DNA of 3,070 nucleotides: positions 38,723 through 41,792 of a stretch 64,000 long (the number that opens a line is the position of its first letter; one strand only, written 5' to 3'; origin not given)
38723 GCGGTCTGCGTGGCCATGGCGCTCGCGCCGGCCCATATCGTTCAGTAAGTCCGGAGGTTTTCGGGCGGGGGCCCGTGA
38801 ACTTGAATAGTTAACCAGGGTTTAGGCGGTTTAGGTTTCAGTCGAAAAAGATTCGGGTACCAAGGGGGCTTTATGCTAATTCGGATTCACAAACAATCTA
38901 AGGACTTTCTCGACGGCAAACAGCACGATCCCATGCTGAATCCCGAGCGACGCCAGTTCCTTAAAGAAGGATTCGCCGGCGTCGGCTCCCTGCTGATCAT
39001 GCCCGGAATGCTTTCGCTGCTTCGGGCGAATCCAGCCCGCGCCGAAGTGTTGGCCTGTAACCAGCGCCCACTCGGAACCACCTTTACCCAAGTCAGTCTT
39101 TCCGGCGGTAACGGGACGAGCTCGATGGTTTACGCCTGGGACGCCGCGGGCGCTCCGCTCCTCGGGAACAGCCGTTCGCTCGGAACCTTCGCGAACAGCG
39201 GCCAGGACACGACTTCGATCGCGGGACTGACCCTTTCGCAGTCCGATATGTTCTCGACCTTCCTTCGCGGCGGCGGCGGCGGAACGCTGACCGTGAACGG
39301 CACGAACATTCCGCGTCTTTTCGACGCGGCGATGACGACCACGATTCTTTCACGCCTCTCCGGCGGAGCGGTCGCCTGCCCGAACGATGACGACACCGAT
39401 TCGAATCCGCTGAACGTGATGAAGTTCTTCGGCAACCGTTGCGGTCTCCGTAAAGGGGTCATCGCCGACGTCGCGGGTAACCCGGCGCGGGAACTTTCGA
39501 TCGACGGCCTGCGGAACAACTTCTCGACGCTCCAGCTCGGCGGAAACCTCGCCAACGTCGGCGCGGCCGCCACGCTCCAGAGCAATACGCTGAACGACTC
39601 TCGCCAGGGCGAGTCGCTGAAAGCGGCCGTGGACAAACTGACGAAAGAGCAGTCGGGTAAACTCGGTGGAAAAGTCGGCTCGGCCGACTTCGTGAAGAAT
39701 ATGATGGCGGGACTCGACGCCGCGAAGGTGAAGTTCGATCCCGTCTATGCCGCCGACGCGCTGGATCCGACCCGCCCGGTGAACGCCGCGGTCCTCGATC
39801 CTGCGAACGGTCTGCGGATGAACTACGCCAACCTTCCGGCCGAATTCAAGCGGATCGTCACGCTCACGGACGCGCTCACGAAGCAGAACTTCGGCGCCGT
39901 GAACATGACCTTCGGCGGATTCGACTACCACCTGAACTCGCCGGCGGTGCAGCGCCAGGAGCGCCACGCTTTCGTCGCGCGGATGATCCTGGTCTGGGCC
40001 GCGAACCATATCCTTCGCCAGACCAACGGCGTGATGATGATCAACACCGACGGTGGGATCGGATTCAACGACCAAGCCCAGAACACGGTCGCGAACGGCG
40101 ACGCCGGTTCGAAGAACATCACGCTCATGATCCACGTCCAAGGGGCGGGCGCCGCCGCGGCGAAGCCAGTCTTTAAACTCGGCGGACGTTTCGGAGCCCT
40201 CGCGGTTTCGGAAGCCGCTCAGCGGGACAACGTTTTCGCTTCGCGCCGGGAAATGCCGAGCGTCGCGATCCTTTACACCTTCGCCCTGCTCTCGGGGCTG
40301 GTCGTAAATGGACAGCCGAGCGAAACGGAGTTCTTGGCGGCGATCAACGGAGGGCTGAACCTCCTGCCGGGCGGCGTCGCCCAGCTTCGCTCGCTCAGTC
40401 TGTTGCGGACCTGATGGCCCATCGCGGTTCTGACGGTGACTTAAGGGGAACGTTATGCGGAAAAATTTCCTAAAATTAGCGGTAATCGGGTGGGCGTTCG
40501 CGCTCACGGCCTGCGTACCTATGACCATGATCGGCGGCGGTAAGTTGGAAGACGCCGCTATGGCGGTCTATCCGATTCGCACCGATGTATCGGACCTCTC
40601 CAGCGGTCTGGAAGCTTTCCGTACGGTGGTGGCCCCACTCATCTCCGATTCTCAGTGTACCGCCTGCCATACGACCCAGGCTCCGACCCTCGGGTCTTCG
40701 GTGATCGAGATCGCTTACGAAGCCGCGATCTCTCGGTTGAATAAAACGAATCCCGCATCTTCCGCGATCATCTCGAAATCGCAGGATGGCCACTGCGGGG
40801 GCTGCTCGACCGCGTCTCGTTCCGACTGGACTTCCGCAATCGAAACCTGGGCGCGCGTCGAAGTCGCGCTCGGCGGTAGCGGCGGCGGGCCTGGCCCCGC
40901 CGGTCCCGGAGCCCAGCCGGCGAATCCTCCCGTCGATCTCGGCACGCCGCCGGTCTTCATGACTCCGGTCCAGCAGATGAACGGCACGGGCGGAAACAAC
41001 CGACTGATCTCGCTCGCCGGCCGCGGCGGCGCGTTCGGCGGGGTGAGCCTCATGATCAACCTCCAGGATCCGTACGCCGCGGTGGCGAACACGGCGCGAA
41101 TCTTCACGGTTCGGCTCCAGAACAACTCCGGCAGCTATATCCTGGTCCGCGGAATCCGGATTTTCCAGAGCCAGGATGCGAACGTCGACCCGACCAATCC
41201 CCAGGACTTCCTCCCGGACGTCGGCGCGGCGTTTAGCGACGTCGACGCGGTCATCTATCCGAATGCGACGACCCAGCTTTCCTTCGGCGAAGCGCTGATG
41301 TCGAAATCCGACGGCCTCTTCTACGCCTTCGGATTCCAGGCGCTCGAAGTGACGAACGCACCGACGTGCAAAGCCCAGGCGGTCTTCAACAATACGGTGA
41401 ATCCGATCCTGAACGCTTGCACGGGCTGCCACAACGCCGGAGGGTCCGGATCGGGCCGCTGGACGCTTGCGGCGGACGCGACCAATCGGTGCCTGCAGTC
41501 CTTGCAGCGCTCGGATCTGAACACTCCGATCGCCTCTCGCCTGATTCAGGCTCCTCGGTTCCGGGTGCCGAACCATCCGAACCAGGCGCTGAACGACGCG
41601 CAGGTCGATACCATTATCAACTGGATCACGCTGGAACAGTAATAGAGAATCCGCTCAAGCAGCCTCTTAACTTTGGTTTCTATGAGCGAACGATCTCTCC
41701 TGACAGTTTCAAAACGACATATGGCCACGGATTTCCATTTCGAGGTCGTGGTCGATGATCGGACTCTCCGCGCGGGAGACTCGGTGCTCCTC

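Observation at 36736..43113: Six-gene periplasmic module: split PSCyt/PSD-like CxxCH proteins, a Tat-exported DUF1501-like protein, ApbE and an FMN-binding protein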

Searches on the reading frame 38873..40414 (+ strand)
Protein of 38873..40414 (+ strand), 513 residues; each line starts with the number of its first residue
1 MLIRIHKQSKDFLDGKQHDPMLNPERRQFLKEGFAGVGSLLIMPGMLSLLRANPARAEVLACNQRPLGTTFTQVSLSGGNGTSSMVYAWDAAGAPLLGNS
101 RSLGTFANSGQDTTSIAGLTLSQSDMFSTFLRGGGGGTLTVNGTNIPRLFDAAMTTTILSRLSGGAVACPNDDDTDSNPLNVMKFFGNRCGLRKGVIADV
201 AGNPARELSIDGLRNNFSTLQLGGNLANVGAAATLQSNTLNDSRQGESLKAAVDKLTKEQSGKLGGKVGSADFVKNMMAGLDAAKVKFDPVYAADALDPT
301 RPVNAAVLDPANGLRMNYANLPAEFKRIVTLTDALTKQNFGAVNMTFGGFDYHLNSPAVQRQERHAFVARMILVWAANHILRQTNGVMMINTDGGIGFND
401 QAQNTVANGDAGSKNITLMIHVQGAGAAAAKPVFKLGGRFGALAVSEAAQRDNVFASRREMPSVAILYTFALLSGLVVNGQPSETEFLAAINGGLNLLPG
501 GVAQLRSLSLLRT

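Call 3: search_protein_families(library=pfam, proteins=[window:38873-40414:+], max_evalue=1)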
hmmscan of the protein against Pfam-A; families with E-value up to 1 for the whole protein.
window:38873-40414:+ (513 aa): 1 family
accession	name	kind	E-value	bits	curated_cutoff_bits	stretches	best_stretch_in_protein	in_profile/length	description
PF19664.4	DUF6167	-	0.32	11.6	27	0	419-460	16-57/96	Family of unknown function (DUF6167)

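Call 4: search_protein_families(library=ncbifam, proteins=[window:38873-40414:+], max_evalue=1)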
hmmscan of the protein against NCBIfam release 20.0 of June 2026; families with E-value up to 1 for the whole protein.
window:38873-40414:+ (513 aa): 0 families

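Call 5: find_homologous_proteins(query=window:38873-40414:+)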
Query window:38873-40414:+ (513 aa): 3 proteins with E <= 0.001 among 8000 candidates.
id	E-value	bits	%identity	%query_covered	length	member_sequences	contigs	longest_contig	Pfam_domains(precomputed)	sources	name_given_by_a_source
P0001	0.0e+0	1123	100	100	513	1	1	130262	-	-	-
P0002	1.0e-130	455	48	100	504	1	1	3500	-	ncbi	-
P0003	4.0e-125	437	47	100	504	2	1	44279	-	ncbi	-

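Call 6: search_solved_structures(query=window:38873-40414:+, max_evalue=10)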
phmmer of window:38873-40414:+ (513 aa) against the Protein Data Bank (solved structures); distinct sequences matched with E-value up to 10: 0.

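Call 8: find_encoding_contigs(protein=P0003, flank=10000)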
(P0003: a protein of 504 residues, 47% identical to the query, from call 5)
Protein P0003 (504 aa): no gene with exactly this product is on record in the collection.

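Call 9: find_encoding_contigs(protein=P0002, flank=10000)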
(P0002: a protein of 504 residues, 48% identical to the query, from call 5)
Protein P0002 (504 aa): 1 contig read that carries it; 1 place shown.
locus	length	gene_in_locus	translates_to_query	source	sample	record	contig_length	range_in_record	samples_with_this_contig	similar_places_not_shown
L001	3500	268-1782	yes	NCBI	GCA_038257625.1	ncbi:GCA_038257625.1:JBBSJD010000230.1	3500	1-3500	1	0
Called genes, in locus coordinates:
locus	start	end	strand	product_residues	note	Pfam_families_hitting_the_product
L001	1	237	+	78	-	?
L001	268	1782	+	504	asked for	-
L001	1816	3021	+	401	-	PF00034:Cytochrom_C (faint), PF13442:Cytochrome_CBB3 (faint)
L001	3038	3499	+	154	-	?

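Call 10: find_encoding_contigs(protein=P0001, flank=10000)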
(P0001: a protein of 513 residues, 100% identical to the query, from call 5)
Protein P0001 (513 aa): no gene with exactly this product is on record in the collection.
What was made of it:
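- Tried and rejected: Look-ups of P0001 and P0003 contigs found them not on record (calls 8, 10).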

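Call 12: find_related_loci(query=A1, collection=genome_contigs, flank=10000)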
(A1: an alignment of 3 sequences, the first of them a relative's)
Query A1 (513 aa) in genome_contigs; peptide patterns used: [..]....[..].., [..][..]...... (x = any residue, [..] = any of these).
104 stretches matched a pattern; 2 encode a relative of the query (tblastn E <= 1e-3); 2 distinct loci.
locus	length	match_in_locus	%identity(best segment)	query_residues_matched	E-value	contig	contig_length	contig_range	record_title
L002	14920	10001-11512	48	1-511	2e-144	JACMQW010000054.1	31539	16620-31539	MAG: Oligoflexia bacterium isolate LF-bin-469 FL-bin-469-contig-k141_1708694, whole genome shotgun sequence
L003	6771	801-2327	47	1-511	8e-145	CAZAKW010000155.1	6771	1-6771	MAG TPA_asm: uncultured Bacteriovoracaceae bacterium isolate SRP329715_co2_196 genome assembly, contig: NODE_19516_lengt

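Call 28: search_protein_representatives(alignment_id=A1)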
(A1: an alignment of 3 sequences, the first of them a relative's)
Query: 3 sequences, 505 profile positions. Proteins with E-value up to 0.001 (for the whole library): 65; up to 1e-10: 17; up to 1e-30: 12. The best 65 are listed.
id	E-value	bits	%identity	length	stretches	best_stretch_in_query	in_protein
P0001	2.3e-272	920.8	-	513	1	1-504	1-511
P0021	1.2e-233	793.0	-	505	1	1-505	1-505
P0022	4.8e-112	391.9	-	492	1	1-501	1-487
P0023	2.8e-96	339.9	-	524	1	1-502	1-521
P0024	5.4e-84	299.3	-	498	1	1-502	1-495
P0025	3.0e-66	240.8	-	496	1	1-472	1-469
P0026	3.1e-55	204.5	-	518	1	1-502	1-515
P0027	1.6e-53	198.8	-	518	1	1-483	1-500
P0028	2.9e-51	191.4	-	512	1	1-476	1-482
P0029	3.3e-48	181.3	-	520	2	1-183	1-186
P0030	2.0e-47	178.7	-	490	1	1-470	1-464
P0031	1.4e-32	129.7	-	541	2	18-339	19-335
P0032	2.6e-25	105.7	-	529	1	11-466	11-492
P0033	3.3e-22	95.5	-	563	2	111-475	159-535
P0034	2.0e-21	92.9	-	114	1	1-75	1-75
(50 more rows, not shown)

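Call 30: search_protein_families(library=pfam, alignment_id=A3, max_evalue=0.1)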
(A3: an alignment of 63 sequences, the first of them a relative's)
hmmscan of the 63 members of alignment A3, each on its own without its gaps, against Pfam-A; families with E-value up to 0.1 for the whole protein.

A. member 1, P0001 (513 aa): 0 families

B. families by the number of members that match (of 63 scanned): 5 families
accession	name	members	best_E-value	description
PF10518.14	TAT_signal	5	2.1e-05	TAT (twin-arginine translocation) pathway signal sequence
PF03665.18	UPF0172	1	0.038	Uncharacterised protein family (UPF0172)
PF09048.16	Cro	1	0.047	Cro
PF16151.10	DUF4859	1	0.048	Domain of unknown function (DUF4859)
PF10399.14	UCR_Fe-S_N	1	0.051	Ubiquitinol-cytochrome C reductase Fe-S subunit TAT signal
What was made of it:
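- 38873..40414 (+): Gene C: Tat-exported 513-aa protein with an alkaline-phosphatase-superfamily-like alpha/beta core and a predicted Asp/His metal site. It is the presumed catalytic subunit. No member hits DUF1501 or DUF1552 in Pfam (call 30).
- On DUF1501 (PF07394), for gene C: 0 of 63 family representatives at E<=0.1, and the window protein has none at E<=1 (calls 3, 30).
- On DUF1552 (PF07586), for gene C: 0 of 63 (call 30).
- Closest known: Planctomycete-type PSCyt3/PSD. Different: C matches neither DUF1501 nor DUF1552 (call 30).
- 0 of 63 C-family members hit DUF1501 or DUF1552 (call 30).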

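Call 41: predict_structure(alignment_id=A3)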
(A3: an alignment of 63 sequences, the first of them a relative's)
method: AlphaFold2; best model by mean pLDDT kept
length: 513 residues; sequences in the alignment: 63
mean_pLDDT: 86.3   pTM: 0.85
mean pLDDT of the five models: 86.3, 84.6, 83.8, 83.6, 82.9
residues with pLDDT >= 90: 302; 70-90: 137; 50-70: 57; < 50: 17
segments of 3 or more residues with pLDDT < 50: 19-21, 51-62
pLDDT, mean of each block of 10 residues (from residue 1): 64 54 66 72 59 48 67 96 97 92 91 97 97 94 91 95 97 95 85 87 94 90 84 68 76 83 84 78 77 91 85 76 94 94 96 85 97 97 96 93 81 97 81 96 92 96 98 94 94 91 97 89
secondary structure, 60 per line:
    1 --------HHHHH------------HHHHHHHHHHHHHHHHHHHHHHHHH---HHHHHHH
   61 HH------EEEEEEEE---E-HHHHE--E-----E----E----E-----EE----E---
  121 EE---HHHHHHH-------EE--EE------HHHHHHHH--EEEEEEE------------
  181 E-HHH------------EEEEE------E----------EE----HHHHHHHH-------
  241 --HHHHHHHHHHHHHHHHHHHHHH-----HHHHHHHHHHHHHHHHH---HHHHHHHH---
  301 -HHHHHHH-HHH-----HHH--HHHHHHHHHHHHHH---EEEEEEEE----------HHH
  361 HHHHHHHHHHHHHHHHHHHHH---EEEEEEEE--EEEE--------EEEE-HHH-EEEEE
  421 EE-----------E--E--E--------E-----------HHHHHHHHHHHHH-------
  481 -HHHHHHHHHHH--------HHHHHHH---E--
elements in order: H9-13 H26-50 H54-62 E69-76 H82-85 H126-132 H152-159 E162-168 E198-202 H226-233 H243-264 H270-286 H290-297 H302-308 H323-336 E340-347 H358-381 E385-392 E395-398 E407-410 E416-422 H461-473 H482-492 H501-507
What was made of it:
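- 38873..40414 (+): These residues sit on or just after the predicted parallel strands (call 41). The AF2 model has pLDDT 86 and pTM 0.85 (call 41).
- Its model is confident (call 41).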

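Call 45: fold_search(model_id=the predicted structure, library=pdb)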
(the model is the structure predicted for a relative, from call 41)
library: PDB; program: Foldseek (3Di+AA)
matches with E <= 10: 430; with E <= 0.001: 0
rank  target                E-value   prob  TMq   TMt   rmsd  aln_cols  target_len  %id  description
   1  8eg3                  1.3e-02  0.47  0.22  0.21  22.7       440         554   11  Structure of human placental steroid (estrone/DHEA) sulfatase at 2.0 angstrom resolution (released 2022-12-07)
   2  1p49                  5.5e-02  0.21  0.19  0.18  22.7       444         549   11  Structure of Human Placental Estrone/DHEA Sulfatase (released 2003-08-12)
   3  1ajb_A                5.5e-02  0.15  0.13  0.15  14.7       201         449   12  THREE-DIMENSIONAL STRUCTURE OF THE D153G MUTANT OF E. COLI ALKALINE PHOSPHATASE: A MUTANT WITH WEAKER MAGNESIUM BINDIN (released 1995-11-14)
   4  1o99                  7.6e-02  0.30  0.15  0.15   7.9       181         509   10  CRYSTAL STRUCTURE OF THE S62A MUTANT OF PHOSPHOGLYCERATE MUTASE FROM BACILLUS STEAROTHERMOPHILUS COMPLEXED WITH 2-PHOSPH (released 2002-12-23)
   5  9fo1                  7.6e-02  0.13  0.13  0.15   9.2       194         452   12  Family S1_16 sulfatase from metagenomic dataset AMOR (released 2025-01-22)
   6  1o98                  8.5e-02  0.47  0.17  0.17   6.4       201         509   12  1.4A CRYSTAL STRUCTURE OF PHOSPHOGLYCERATE MUTASE FROM BACILLUS STEAROTHERMOPHILUS COMPLEXED WITH 2-PHOSPHOGLYCERATE (released 2003-05-01)
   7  6fny_C                1.2e-01  0.21  0.24  0.24  15.2       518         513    8  CRYSTAL STRUCTURE OF A CHOLINE SULFATASE FROM SINORHIZOBIUM MELLILOTI (released 2018-02-28)
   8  7oz9_AAA              1.2e-01  0.16  0.21  0.22  18.4       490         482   11  Sulfated host glycan recognition by carbohydrate sulfatases of the human gut microbiota (BT3057-S1_16) (released 2022-06-29)
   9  5tpq_B                1.2e-01  0.16  0.14  0.16   7.3       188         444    8  E. coli alkaline phosphatase D101A, D153A, R166S, E322A, K328A mutant (released 2017-11-01)
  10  9koq_A                1.3e-01  0.20  0.24  0.25  17.3       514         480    9  Crystal structure of an Arylsulfatase from Enterococcus faecium (released 2025-07-30)
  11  7tl8_A                1.4e-01  0.38  0.17  0.18   7.8       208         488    8  1.95A resolution structure of independent phosphoglycerate mutase from S. aureus in complex with a macrocyclic peptide (released 2022-08-10)
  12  9hh2_A                1.4e-01  0.23  0.23  0.25  19.3       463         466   10  Crystal structure of the family S1_19 carrageenan sulfatase ZgCgsA from Zobellia galactanivorans in complex with hybri (released 2025-06-04)
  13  5tcd_A                1.4e-01  0.75  0.13  0.17   6.1        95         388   26  Human alkaline sphingomyelinase (ENPP7) in complex with phosphocholine (released 2017-03-22)
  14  3nvl_A                1.4e-01  0.30  0.16  0.15   7.7       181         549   10  Crystal Structure of Phosphoglycerate Mutase from Trypanosoma brucei (released 2011-07-27)
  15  2ify                  1.5e-01  0.35  0.16  0.16   7.9       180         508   10  Structure of Bacillus anthracis cofactor-independent phosphoglucerate mutase (released 2006-10-24)
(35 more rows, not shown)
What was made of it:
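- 38873..40414 (+): All 50 top Foldseek hits are AP-superfamily proteins, but they are weak (E 0.013-0.36; call 45).
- On DUF1501, for gene C: All top 50 Foldseek hits are AP-superfamily proteins, but with E 0.013-0.36 and TM-scores <=0.25 (call 45).
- C's fold hits are individually insignificant (best E 0.013, TM-scores below 0.25; call 45). C's fold class is hydrolytic (call 45).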

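Call 66: search_protein_families(library=pfam, proteins=[L002:9291-9989:+, L003:95-739:+, L002:11536-12765:+], max_evalue=1)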
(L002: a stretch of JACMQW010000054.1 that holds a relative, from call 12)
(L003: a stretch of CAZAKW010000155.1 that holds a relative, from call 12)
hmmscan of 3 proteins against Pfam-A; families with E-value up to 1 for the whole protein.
L002:9291-9989:+ (232 aa): 0 families

L003:95-739:+ (214 aa): 1 family
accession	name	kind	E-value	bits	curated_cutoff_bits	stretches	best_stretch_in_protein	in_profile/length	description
PF16839.10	Antimicrobial25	-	0.011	16.2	27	1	112-143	11-42/54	Nematode antimicrobial peptide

L002:11536-12765:+ (409 aa): 10 families
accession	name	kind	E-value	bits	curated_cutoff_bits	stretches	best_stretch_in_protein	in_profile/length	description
PF22297.1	PccH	-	0.0001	22.8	24.4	1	324-352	2-30/133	PccH Cytochrome c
PF13442.11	Cytochrome_CBB3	-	0.0023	18.6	27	1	331-353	9-25/68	Cytochrome C oxidase, cbb3-type, subunit III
PF14725.11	DUF4466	-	0.024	14.7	25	1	90-257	28-182/307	Domain of unknown function (DUF4466)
PF22113.1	Mtrc-MtrF_II-IV_dom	-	0.025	14.5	30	0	75-131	80-129/176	Outer membrane cytochrome MtrC/MtrF-like, domains II/IV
PF00034.26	Cytochrom_C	-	0.032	16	21.3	0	333-348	9-24/90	Cytochrome c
PF14522.11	Cytochrome_C7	-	0.11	12.8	24.8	0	333-344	13-24/67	Cytochrome c7 and related cytochrome c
PF14376.11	Haem_bd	-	0.14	12.6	27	0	325-343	31-49/133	Haem-binding domain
PF09699.15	Paired_CXXCH_1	-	0.14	12.3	20.6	0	330-360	3-32/41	Doubled CXXCH motif (Paired_CXXCH_1)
PF21563.3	Mcp40H-20_sensor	-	0.25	12.1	27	0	42-85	56-97/112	Methyl-accepting chemotaxis sensory transducer, class 40H, sensor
PF14537.11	Cytochrom_c3_2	-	0.45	11.5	25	0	334-345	7-38/79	Cytochrome c3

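Call 71: search_solved_structures(query=A3, max_evalue=10, show_alignments=2)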
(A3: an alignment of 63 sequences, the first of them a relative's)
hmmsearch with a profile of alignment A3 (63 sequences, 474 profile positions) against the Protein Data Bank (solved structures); distinct sequences matched with E-value up to 10: 26.
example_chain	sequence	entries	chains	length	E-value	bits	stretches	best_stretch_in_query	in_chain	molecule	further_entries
5i5i_A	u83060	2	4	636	0.15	14.6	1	18-56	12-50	Nitrous-oxide reductase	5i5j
5i5m_A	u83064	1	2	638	0.15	14.6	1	18-56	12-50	Nitrous-oxide reductase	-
5g5g_A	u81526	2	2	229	0.28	13.7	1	12-43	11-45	PUTATIVE XANTHINE DEHYDROGENASE YAGT IRON-SULFUR-BINDING SUBUNIT | Aldehyde oxidoreductase iron-sulfur-binding subunit PaoA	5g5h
3sbp_A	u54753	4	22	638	1.6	11.2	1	4-54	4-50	Nitrous-oxide reductase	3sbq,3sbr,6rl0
7aq0_A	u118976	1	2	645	1.6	11.2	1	4-54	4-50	Nitrous-oxide reductase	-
6y77_A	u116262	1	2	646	1.6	11.2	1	4-54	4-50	Nitrous-oxide reductase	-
7aq2_A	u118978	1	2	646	1.6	11.2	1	4-54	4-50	Nitrous-oxide reductase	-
7apy_A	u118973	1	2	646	1.6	11.2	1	4-54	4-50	Nitrous-oxide reductase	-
7aq8_A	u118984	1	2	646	1.6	11.2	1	4-54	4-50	Nitrous-oxide reductase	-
7aq6_A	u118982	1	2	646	1.6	11.2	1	4-54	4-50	Nitrous-oxide reductase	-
7aq5_A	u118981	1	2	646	1.6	11.2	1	4-54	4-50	Nitrous-oxide reductase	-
6y71_A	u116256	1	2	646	1.6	11.2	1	4-54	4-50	Nitrous-oxide reductase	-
7aqa_A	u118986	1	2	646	1.6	11.2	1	4-54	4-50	Nitrous-oxide reductase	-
6y7d_A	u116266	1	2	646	1.6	11.2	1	4-54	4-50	Nitrous-oxide reductase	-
6y72_A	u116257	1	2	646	1.6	11.2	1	4-54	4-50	Nitrous-oxide reductase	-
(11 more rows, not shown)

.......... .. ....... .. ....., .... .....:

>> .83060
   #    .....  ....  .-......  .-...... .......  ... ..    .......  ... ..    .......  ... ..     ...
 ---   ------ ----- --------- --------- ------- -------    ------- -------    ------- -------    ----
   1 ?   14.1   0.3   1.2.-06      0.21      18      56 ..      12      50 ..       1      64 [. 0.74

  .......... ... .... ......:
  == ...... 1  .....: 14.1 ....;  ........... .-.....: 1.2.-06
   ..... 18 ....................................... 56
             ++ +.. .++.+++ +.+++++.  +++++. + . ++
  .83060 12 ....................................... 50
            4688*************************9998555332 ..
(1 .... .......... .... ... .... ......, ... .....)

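Call 92: search_dna_similar(query=window:38873-40414:+, collection=plasmids, mode=protein, max_evalue=1, max_rows=15)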
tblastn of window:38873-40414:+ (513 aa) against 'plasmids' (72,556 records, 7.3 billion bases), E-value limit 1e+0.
No match.

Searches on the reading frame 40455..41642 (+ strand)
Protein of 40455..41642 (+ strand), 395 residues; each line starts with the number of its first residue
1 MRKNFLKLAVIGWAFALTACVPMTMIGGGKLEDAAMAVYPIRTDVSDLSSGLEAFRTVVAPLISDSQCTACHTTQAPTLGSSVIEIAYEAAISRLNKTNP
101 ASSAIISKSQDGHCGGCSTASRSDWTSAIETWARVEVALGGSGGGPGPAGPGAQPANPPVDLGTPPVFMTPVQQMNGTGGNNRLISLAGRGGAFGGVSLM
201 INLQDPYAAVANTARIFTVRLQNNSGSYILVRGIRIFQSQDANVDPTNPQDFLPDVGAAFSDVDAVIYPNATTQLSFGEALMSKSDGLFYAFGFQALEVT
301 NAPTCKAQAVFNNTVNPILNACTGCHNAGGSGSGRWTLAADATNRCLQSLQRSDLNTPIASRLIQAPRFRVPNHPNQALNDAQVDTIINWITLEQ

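Call 3: search_protein_families(library=pfam, proteins=[window:40455-41642:+], max_evalue=1)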
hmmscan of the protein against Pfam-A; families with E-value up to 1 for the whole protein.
window:40455-41642:+ (395 aa): 8 families
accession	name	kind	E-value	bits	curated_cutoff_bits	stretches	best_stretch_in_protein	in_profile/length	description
PF00034.26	Cytochrom_C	-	3.1e-05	25.6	21.3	1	320-391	10-86/90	Cytochrome c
PF13442.11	Cytochrome_CBB3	-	0.00024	21.8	27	1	321-391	13-68/68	Cytochrome C oxidase, cbb3-type, subunit III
PF22113.1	Mtrc-MtrF_II-IV_dom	-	0.013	15.5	30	0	66-120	82-129/176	Outer membrane cytochrome MtrC/MtrF-like, domains II/IV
PF09699.15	Paired_CXXCH_1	-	0.022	14.9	20.6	1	320-347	6-33/41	Doubled CXXCH motif (Paired_CXXCH_1)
PF22297.1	PccH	-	0.033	14.7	24.4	1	55-79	2-25/133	PccH Cytochrome c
PF21563.3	Mcp40H-20_sensor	-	0.052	14.3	27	1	51-82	75-105/112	Methyl-accepting chemotaxis sensory transducer, class 40H, sensor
PF14376.11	Haem_bd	-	0.14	12.5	27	0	61-76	36-50/133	Haem-binding domain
PF14522.11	Cytochrome_C7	-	0.5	10.7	24.8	0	65-90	41-55/67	Cytochrome c7 and related cytochrome c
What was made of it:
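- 40455..41642 (+): Gene D: lipoprotein di-haem c-type cytochrome (CTACH and CTGCH) with a beta-rich middle domain. Pfam Cytochrom_C scores 25.6 bits against a cutoff of 21.3 (call 3).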

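Call 4: search_protein_families(library=ncbifam, proteins=[window:40455-41642:+], max_evalue=1)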
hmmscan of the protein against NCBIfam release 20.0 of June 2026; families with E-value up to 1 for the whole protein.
window:40455-41642:+ (395 aa): 2 families
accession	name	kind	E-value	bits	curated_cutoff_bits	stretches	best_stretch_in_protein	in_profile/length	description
TIGR03507.1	decahem_SO1788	subfamily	0.0088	14.5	209.3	0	61-84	291-314/672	OmcA/MtrC family decaheme c-type cytochrome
TIGR01905.1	paired_CXXCH_1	subfamily_domain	0.012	15.6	25.2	1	317-348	3-34/41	doubled CXXCH domain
